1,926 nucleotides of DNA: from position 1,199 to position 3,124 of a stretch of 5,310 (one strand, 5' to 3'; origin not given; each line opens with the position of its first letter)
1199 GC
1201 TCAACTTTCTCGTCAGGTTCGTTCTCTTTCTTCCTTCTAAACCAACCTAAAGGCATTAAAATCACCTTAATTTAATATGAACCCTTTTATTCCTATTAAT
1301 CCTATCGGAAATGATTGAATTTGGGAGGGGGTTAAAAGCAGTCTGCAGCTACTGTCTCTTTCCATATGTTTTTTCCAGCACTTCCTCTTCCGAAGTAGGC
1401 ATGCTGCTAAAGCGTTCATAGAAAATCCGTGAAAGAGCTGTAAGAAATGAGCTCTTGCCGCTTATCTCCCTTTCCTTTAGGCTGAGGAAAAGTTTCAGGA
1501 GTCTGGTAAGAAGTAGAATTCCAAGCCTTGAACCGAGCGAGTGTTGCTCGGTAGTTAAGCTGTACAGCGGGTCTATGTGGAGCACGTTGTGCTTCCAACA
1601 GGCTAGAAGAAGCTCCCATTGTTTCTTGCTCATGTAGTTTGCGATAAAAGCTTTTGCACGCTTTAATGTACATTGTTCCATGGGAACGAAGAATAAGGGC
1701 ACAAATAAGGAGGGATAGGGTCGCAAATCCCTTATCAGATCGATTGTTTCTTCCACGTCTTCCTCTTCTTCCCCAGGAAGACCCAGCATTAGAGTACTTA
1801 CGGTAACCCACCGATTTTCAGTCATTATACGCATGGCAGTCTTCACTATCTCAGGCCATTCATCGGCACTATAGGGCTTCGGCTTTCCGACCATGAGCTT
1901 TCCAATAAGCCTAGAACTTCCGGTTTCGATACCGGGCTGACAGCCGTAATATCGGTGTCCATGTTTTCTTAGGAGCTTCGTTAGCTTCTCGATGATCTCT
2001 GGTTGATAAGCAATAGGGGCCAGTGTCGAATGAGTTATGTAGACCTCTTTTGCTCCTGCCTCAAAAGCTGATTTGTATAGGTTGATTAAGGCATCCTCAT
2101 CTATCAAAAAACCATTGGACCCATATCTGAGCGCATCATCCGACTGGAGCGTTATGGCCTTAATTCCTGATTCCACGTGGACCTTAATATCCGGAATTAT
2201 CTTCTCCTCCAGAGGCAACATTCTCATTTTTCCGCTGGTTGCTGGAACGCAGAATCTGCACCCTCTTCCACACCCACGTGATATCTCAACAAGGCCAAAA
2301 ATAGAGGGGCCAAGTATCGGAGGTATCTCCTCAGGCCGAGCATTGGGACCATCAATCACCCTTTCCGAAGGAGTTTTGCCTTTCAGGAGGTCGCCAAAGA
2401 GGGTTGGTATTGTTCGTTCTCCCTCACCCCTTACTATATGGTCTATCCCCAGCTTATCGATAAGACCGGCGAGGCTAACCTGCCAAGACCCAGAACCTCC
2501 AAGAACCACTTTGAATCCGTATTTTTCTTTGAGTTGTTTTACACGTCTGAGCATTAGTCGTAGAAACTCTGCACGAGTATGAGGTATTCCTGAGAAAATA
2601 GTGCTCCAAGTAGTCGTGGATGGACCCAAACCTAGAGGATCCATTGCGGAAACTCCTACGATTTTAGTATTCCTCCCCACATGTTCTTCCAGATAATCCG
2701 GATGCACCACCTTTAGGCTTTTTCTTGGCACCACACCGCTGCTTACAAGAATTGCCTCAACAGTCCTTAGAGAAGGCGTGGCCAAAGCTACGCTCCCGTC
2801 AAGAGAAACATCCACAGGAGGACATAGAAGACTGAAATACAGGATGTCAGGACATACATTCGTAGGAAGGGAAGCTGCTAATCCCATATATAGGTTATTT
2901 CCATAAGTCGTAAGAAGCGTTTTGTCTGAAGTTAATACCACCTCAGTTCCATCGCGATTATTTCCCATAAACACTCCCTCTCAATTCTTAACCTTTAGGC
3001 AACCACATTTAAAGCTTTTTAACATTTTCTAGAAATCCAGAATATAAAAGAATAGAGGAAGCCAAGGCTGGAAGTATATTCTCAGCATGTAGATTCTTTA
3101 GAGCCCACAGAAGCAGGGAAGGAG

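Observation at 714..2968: Candidate system: tetraether-lipid-modifying radical SAM enzyme with a dedicated SCP2-like lipid carrier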

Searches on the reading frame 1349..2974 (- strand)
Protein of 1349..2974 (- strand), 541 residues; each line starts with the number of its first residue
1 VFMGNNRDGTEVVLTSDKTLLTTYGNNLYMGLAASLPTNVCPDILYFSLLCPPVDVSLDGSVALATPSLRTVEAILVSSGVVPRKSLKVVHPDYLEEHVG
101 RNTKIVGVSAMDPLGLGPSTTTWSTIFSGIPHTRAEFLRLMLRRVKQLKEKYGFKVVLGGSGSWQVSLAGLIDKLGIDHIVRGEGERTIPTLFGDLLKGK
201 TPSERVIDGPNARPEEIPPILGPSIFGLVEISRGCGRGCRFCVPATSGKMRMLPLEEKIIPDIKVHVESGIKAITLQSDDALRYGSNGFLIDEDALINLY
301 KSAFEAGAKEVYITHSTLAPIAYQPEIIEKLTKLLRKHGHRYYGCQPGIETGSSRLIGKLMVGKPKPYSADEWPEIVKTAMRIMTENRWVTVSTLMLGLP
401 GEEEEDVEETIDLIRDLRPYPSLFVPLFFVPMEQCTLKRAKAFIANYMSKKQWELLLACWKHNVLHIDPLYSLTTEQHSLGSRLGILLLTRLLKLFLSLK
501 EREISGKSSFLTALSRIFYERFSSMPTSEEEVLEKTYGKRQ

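Call 3: search_protein_families(library=pfam, proteins=[window:1349-2974:-], max_evalue=1)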
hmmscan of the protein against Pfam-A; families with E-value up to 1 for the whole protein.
window:1349-2974:- (541 aa): 3 families
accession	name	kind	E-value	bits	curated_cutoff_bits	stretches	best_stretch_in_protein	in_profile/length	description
PF04055.27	Radical_SAM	-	1e-12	49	29.5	1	229-414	1-166/166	Radical SAM superfamily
PF02310.24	B12-binding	-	0.024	14.9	32.1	1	133-192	63-120/121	B12 binding domain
PF23271.1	HEAT_GCN1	-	0.12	12.6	27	1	345-395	89-138/190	Stalled ribosome sensor GCN1-like, HEAT repeats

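Call 4: search_protein_families(library=ncbifam, proteins=[window:1349-2974:-], max_evalue=1)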
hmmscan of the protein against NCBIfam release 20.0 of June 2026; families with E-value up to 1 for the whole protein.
window:1349-2974:- (541 aa): 22 families
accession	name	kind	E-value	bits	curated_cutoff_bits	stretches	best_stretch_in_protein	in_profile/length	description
TIGR04013.1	B12_SAM_MJ_1487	hypoth_equivalog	6.4e-23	81.2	251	1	141-420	59-336/382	TIGR04013 family B12-binding domain/radical SAM domain-containing protein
TIGR01578.1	MiaB-like-B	hypoth_equivalog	1.1e-15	57.4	314.7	1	141-429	55-323/421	tRNA (N(6)-L-threonylcarbamoyladenosine(37)-C(2))-methylthiotransferase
TIGR00089.1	TIGR00089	subfamily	1.9e-14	53.3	251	1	141-419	58-320/429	MiaB/RimO family radical SAM methylthiotransferase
TIGR04014.1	B12_SAM_MJ_0865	equivalog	2.5e-13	49.6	360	1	152-418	67-337/434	methyl-coenzyme M reductase glutamine C-methyltransferase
TIGR01574.1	miaB-methiolase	equivalog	3.5e-11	42.8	355.3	1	224-418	143-326/437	tRNA (N6-isopentenyl adenosine(37)-C2)-methylthiotransferase MiaB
TIGR01125.1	TIGR01125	equivalog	4.6e-11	42.4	356.95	1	225-418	136-317/432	30S ribosomal protein S12 methylthiotransferase RimO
TIGR04072.2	rSAM_ladder_B12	equivalog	2.6e-10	39.5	360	1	133-418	78-350/443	lipid biosynthesis B12-binding/radical SAM protein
TIGR01579.1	MiaB-like-C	equivalog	5.6e-07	29.1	357.05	1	228-418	142-319/416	tRNA (N(6)-L-threonylcarbamoyladenosine(37)-C(2))-methylthiotransferase MtaB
TIGR03975.1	rSAM_ocin_1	subfamily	1.4e-06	27.2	281.85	1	141-210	147-214/606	RiPP maturation radical SAM C-methyltransferase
TIGR03960.1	rSAM_fuse_unch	hypoth_equivalog_domain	8.7e-06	24.5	462.3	1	229-415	256-422/605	TIGR03960 family B12-binding radical SAM protein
TIGR04479.1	bcpD_PhpK_rSAM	subfamily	4.9e-05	21.9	600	1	378-419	370-411/504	PhpK family radical SAM P-methyltransferase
NF040546.1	rSAM_CUAEP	equivalog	0.00015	20.7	500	1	226-280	171-226/468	CUAEP/CCAEP-tail radical SAM (seleno)protein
NF010916.0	PRK14336.1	equivalog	0.00037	19.4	606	1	221-425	120-310/418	tRNA (N6-isopentenyl adenosine(37)-C2)-methylthiotransferase MiaB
TIGR04428.1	B12_rSAM_trp_MT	equivalog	0.0009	17.7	500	1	144-202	86-143/558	tryptophan 2-C-methyltransferase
NF040542.1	rSAM_RCCLKC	equivalog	0.00091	18.5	450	1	220-277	173-232/423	arsinothricin biosynthesis radical SAM protein ArsL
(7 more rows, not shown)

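Call 6: find_homologous_proteins(query=window:1349-2974:-)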
Query window:1349-2974:- (541 aa): 155 proteins with E <= 0.001 among 8000 candidates; the best 120 are listed. Only proteins of 297 to 947 residues were searched: fused or split forms outside these lengths cannot appear, so this answer is no evidence that the protein stands alone or is whole; lengths 'longer' or 'shorter' looks for them.
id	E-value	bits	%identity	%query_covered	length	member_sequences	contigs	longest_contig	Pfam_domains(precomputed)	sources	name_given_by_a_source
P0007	0.0e+0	1219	100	100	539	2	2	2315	PF04055.28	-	-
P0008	0.0e+0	1152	94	100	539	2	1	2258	PF04055.28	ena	-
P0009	0.0e+0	1111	89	100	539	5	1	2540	PF04055.28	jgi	-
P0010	5.0e-253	859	69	98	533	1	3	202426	PF04055.28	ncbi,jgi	ncbi:MAG: B12-binding domain-containing radical SAM protein [Candidatus Odinarchaeia archaeon]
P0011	9.9e-235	798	64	97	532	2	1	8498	PF04055.28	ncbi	ncbi:MAG: B12-binding domain-containing radical SAM protein [Candidatus Odinarchaeia archaeon]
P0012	6.9e-228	776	62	98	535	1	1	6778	PF04055.28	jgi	jgi:radical SAM superfamily enzyme YgiQ (UPF0313 family)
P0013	7.1e-228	776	62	98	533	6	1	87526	PF04055.28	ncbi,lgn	-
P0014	3.1e-225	767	61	98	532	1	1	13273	PF04055.28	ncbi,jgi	ncbi:MAG: B12-binding domain-containing radical SAM protein [Candidatus Odinarchaeia archaeon]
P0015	1.6e-220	751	60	97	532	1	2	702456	PF04055.28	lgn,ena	-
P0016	2.4e-160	553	50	91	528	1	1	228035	PF04055.28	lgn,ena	-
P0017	3.7e-152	526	47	91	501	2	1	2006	PF04055.28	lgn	-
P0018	8.4e-148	511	48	95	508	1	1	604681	PF04055.28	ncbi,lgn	-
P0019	1.2e-147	511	47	91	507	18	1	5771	PF04055.28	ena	-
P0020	1.7e-147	510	48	92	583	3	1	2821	PF04055.28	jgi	-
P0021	1.8e-147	510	49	89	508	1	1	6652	PF04055.28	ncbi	ncbi:MAG: B12-binding domain-containing radical SAM protein [Promethearchaeota archaeon]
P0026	1.1e-140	488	48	92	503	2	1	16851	PF04055.28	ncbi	ncbi:MAG: B12-binding domain-containing radical SAM protein [Candidatus Helarchaeota archaeon]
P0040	8.3e-102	360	40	90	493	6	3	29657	PF04055.28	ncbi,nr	ncbi:MAG: radical SAM protein [Methanocellales archaeon]|nr:radical SAM protein [Methanocellales arc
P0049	7.1e-97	343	42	84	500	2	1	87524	PF04055.28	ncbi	ncbi:MAG: B12-binding domain-containing radical SAM protein [Candidatus Bathyarchaeia archaeon]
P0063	3.0e-91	325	38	85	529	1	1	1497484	PF04055.28,PF02310.25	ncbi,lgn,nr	ncbi:MAG: B12-binding domain-containing radical SAM protein [Candidatus Bathyarchaeota archaeon]|nr:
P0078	1.4e-87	313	36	84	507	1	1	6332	PF04055.28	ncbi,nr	ncbi:MAG TPA: radical SAM protein [Halococcus sp.]|nr:radical SAM protein [Halococcus sp.]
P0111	2.1e-79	286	38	86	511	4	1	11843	PF04055.28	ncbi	ncbi:MAG: B12-binding domain-containing radical SAM protein [Thermoplasmata archaeon]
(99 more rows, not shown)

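Call 7: search_solved_structures(query=window:1349-2974:-, max_evalue=0.01, show_alignments=1)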
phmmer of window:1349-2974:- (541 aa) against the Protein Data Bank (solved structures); distinct sequences matched with E-value up to 0.01: 5.
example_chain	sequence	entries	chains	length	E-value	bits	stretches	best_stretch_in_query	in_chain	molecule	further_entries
9ccb_A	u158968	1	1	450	1.5e-12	50.1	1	220-418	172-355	Radical SAM core domain-containing protein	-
2qgq_A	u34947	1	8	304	2.5e-09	39.4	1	226-423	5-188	Protein TM_1862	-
4jc0_A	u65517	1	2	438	4.7e-09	38.5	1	226-423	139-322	Ribosomal protein S12 methylthiotransferase RimO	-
7mjz_A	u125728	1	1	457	5.3e-07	31.7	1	151-424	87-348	tRNA-2-methylthio-N(6)-dimethylallyladenosine synthase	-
7mjv_A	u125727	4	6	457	5.4e-07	31.7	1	151-424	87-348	tRNA-2-methylthio-N(6)-dimethylallyladenosine synthase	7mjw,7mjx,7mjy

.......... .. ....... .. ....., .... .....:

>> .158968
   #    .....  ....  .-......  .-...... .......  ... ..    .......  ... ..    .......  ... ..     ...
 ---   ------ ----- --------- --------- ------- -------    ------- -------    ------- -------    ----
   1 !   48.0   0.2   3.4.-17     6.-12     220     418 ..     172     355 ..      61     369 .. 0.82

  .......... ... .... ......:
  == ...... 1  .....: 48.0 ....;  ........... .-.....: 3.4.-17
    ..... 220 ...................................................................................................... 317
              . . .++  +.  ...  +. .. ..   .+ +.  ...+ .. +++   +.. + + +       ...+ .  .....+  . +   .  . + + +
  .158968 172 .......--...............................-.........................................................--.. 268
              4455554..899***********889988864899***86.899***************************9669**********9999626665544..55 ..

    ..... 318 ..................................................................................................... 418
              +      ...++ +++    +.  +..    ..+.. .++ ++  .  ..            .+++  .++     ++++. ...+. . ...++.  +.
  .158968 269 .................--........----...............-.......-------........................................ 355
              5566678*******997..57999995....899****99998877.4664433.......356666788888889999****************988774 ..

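Call 16: find_encoding_contigs(protein=P0010, flank=5000, max_places=2)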
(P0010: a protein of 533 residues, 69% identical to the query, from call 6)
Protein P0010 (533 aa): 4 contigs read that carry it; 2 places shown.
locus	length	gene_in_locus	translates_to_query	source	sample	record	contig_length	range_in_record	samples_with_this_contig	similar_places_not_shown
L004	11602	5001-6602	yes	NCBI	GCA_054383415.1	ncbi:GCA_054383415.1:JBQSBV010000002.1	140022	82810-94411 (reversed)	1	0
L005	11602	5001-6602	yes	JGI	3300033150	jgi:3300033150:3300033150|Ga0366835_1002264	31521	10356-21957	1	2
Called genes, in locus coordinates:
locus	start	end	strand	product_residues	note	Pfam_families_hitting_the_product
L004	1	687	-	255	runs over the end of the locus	PF14801:TrmI-like_N, PF01135:PCMT, PF08704:GCD14, PF13847:Methyltransf_31, PF08241:Methyltransf_11 (weak), PF08242:Methyltransf_12 (faint), PF13649:Methyltransf_25 (weak)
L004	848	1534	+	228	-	PF03483:B3_4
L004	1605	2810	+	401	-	PF09822:ABC_transp_aux (weak), PF23355:IFT52_GIFT, PF14258:DUF4350 (weak)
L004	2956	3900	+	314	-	PF00892:EamA, PF10639:TMEM234 (weak)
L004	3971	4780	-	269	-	PF00215:OMPdecase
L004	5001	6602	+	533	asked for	PF04055:Radical_SAM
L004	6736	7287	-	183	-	PF00352:TBP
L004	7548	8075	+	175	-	PF14520:HHH_5, PF12826:HHH_2 (faint), PF00633:HHH, PF01247:Ribosomal_L35Ae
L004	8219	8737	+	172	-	-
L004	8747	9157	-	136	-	-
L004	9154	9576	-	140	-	-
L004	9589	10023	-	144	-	-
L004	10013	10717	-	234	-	-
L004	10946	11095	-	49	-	-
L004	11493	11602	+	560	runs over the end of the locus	PF02776:TPP_enzyme_N, PF00205:TPP_enzyme_M, PF02775:TPP_enzyme_C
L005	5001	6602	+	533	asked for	PF04055:Radical_SAM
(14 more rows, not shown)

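Call 17: find_encoding_contigs(protein=P0015, flank=5000, max_places=2)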
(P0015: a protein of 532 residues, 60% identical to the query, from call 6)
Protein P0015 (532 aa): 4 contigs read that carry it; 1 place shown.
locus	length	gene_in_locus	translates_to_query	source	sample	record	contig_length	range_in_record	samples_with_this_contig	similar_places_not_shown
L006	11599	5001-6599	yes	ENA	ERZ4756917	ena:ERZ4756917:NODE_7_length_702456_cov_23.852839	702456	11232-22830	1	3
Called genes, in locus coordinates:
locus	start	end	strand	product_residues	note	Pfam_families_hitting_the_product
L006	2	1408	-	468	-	PF11997:DUF3492, PF13439:Glyco_transf_4, PF20706:GT4-conflict, PF00534:Glycos_transf_1, PF13692:Glyco_trans_1_4, PF13524:Glyco_trans_1_2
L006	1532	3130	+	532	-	PF16933:PelG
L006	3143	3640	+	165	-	-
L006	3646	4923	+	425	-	-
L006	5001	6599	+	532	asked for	PF04055:Radical_SAM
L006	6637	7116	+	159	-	PF12682:Flavodoxin_4 (faint), PF12641:Flavodoxin_3 (faint), PF12724:Flavodoxin_5 (weak)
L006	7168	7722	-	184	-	PF00352:TBP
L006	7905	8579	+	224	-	PF14520:HHH_5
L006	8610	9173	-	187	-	PF13489:Methyltransf_23 (faint), PF13847:Methyltransf_31 (weak), PF08241:Methyltransf_11 (weak), PF13649:Methyltransf_25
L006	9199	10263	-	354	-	PF01544:CorA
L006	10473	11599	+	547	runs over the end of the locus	PF00118:Cpn60_TCP1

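Call 18: find_encoding_contigs(protein=P0016, flank=5000, max_places=2)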
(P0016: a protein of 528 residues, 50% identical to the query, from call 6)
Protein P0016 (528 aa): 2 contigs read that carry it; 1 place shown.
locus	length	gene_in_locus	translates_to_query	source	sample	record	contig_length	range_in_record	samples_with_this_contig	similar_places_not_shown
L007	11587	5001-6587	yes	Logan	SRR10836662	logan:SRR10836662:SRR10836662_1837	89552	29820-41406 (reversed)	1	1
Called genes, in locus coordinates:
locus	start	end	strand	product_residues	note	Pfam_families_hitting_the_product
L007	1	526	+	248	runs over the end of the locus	-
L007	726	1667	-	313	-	PF01073:3Beta_HSD, PF01370:Epimerase, PF02719:Polysacc_synt_2, PF04321:RmlD_sub_bind, PF07993:NAD_binding_4, PF13460:NAD_binding_10, PF16363:GDP_Man_Dehyd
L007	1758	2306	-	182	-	PF01725:Ham1p_like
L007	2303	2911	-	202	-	PF00069:Pkinase (weak), PF06293:Kdo (weak), PF01163:RIO1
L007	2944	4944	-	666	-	PF00270:DEAD (faint), PF04851:ResIII (weak), PF06733:DEAD_2, PF13307:Helicase_C_2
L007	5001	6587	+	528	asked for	PF04055:Radical_SAM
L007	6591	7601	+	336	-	PF12773:DZR (faint), PF13248:Zn_ribbon_3 (faint), PF18912:DZR_2 (faint)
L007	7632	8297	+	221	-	PF02163:Peptidase_M50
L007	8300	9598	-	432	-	PF00215:OMPdecase, PF03737:RraA-like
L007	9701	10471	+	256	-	PF06745:ATPase, PF13481:AAA_25 (faint), PF23442:DUF7125, PF13191:AAA_16 (weak), PF07088:GvpD_P-loop (weak)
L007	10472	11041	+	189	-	PF06745:ATPase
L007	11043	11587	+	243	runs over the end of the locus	PF05625:PAXNEB (faint), PF06745:ATPase, PF23442:DUF7125, PF24336:DUF7504 (weak), PF23442:DUF7125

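Call 19: find_encoding_contigs(protein=P0018, flank=5000, max_places=2)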
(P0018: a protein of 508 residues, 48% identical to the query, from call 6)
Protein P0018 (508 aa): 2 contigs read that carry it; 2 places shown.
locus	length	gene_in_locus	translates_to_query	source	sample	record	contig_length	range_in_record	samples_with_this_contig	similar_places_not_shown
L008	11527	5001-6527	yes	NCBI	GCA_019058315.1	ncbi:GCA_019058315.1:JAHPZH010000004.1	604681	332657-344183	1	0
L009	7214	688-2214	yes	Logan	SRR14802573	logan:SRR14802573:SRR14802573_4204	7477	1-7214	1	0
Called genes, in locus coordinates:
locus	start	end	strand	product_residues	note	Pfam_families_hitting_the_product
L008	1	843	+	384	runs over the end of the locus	-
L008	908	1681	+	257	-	-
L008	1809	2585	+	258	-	-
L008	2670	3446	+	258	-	-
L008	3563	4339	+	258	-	-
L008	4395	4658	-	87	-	-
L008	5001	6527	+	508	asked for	PF04055:Radical_SAM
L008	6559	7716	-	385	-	-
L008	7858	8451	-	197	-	-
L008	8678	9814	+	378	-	PF00037:Fer4 (weak), PF13237:Fer4_10 (weak), PF14697:Fer4_21, PF13187:Fer4_9 (weak), PF25160:LdpA_Fe-S-bd (weak), PF00037:Fer4, PF12837:Fer4_6 (weak), PF12838:Fer4_7 (weak), +2 more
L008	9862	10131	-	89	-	PF05899:Cupin_3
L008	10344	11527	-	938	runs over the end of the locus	-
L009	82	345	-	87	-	-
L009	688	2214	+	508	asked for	PF04055:Radical_SAM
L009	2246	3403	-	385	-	-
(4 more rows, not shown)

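Call 55: list_cluster_members(proteins=[P0010, P0011, P0014, P0021, P0026, P0040, P0049, P0063, P0078, P0111])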
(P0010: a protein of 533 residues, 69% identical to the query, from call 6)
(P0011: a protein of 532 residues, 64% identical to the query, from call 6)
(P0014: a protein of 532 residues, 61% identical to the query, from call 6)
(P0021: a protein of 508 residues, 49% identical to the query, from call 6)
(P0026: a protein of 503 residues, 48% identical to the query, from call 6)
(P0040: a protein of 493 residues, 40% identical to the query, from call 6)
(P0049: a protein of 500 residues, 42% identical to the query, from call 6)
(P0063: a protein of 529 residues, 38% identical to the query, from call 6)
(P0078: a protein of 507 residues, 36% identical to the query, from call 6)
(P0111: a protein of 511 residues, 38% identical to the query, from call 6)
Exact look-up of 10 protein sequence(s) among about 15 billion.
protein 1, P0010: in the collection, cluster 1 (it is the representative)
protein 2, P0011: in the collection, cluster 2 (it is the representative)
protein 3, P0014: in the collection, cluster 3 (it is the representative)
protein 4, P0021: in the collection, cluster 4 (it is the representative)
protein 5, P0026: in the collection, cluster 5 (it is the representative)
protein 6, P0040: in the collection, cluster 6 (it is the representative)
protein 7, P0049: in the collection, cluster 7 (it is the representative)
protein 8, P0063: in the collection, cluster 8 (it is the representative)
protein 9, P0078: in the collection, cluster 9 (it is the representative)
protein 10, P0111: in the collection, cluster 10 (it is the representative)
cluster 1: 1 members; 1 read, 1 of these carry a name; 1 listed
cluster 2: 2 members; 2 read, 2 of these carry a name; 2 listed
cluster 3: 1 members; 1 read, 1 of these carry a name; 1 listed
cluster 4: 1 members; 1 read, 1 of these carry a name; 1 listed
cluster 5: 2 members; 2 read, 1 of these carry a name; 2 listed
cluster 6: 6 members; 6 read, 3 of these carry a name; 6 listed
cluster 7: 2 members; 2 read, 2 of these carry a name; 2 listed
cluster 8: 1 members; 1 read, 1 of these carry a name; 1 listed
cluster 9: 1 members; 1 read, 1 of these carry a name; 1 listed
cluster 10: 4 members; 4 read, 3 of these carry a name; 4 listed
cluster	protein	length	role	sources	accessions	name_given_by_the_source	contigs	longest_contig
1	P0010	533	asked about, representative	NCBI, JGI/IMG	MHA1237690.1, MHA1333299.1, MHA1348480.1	MAG: B12-binding domain-containing radical SAM protein [Candidatus Odinarchaeia archaeon]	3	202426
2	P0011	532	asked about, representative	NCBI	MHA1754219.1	MAG: B12-binding domain-containing radical SAM protein [Candidatus Odinarchaeia archaeon]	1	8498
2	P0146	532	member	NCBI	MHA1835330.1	MAG: B12-binding domain-containing radical SAM protein [Candidatus Odinarchaeia archaeon]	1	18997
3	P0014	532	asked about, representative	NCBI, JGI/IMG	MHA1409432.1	MAG: B12-binding domain-containing radical SAM protein [Candidatus Odinarchaeia archaeon]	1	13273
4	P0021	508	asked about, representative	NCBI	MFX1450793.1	MAG: B12-binding domain-containing radical SAM protein [Promethearchaeota archaeon]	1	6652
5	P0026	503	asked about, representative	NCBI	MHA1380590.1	MAG: B12-binding domain-containing radical SAM protein [Candidatus Helarchaeota archaeon]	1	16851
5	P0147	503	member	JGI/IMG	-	-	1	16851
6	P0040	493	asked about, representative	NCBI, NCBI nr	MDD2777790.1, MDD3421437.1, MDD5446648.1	MAG: radical SAM protein [Methanocellales archaeon] | radical SAM protein [Methanocellales archaeon]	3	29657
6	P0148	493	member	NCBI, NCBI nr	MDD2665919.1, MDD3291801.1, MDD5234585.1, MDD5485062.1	MAG: radical SAM protein [Methanocellales archaeon] | radical SAM protein [Methanocellales archaeon]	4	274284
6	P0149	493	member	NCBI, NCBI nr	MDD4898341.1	MAG: radical SAM protein [Methanocellales archaeon] | radical SAM protein [Methanocellales archaeon]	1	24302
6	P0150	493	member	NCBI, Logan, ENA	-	-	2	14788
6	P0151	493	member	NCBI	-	-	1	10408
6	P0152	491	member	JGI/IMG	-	-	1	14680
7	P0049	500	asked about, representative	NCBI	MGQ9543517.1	MAG: B12-binding domain-containing radical SAM protein [Candidatus Bathyarchaeia archaeon]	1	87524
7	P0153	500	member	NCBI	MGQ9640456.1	MAG: B12-binding domain-containing radical SAM protein [Candidatus Bathyarchaeia archaeon]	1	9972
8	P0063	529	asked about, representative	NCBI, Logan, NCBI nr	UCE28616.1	MAG: B12-binding domain-containing radical SAM protein [Candidatus Bathyarchaeota ...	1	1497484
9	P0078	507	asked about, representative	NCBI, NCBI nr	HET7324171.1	MAG TPA: radical SAM protein [Halococcus sp.] | radical SAM protein [Halococcus sp.]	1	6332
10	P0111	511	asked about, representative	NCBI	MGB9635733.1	MAG: B12-binding domain-containing radical SAM protein [Thermoplasmata archaeon]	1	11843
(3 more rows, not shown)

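Call 94: search_protein_families(library=pfam, proteins=[L006:6637-7116:+], max_evalue=0.01)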
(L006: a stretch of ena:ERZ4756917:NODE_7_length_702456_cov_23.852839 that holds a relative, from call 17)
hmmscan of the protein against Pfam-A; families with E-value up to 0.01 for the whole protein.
L006:6637-7116:+ (159 aa): 4 families
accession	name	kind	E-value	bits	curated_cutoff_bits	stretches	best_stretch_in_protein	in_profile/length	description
PF12682.12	Flavodoxin_4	-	1.2e-10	41.5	24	2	62-140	64-141/155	Flavodoxin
PF12724.12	Flavodoxin_5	-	1.7e-10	41.8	27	1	59-119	31-92/145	Flavodoxin domain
PF12641.12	Flavodoxin_3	-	9e-06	26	27.5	0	59-128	28-95/160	Flavodoxin domain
PF03358.20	FMN_red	-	5.3e-05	23.3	24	1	14-128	13-132/152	NADPH-dependent FMN reductase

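Call 103: predict_structure(alignment_id=A3)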
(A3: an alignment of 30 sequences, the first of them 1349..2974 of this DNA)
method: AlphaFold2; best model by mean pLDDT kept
length: 541 residues; sequences in the alignment: 30
mean_pLDDT: 89.1   pTM: 0.89
mean pLDDT of the five models: 89.1, 88.6, 88.3, 87.6, 87.2
residues with pLDDT >= 90: 358; 70-90: 140; 50-70: 35; < 50: 8
segments of 3 or more residues with pLDDT < 50: 1-6
pLDDT, mean of each block of 10 residues (from residue 1): 57 95 69 75 83 90 93 97 96 95 97 91 87 94 96 97 92 96 95 97 94 95 94 92 86 97 97 92 92 98 97 92 97 94 86 97 95 98 93 93 98 97 92 88 89 94 86 62 75 84 79 66 64 74 38
secondary structure, 60 per line:
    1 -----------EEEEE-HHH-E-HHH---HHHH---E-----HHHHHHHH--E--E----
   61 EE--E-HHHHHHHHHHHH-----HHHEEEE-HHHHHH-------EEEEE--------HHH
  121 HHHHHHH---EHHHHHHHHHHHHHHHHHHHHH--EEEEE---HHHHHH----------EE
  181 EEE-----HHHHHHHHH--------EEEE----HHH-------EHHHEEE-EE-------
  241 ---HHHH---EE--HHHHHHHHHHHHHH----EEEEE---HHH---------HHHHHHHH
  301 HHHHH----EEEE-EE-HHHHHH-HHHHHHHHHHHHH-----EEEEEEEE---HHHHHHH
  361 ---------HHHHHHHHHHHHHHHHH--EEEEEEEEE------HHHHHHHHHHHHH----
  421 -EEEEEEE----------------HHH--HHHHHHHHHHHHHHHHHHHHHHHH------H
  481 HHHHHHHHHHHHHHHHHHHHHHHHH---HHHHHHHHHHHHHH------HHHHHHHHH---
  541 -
elements in order: E12-16 H30-33 H43-50 H67-78 E87-90 H92-97 E105-109 H118-127 H132-152 E155-159 H163-168 E179-183 H189-197 E206-209 E228-230 H244-247 H255-268 E273-277 H293-305 E310-313 H318-323 H325-337 E343-350 H354-360 H370-386 E389-397 H404-416 E422-428 H450-473 H480-505 H509-522 H529-537
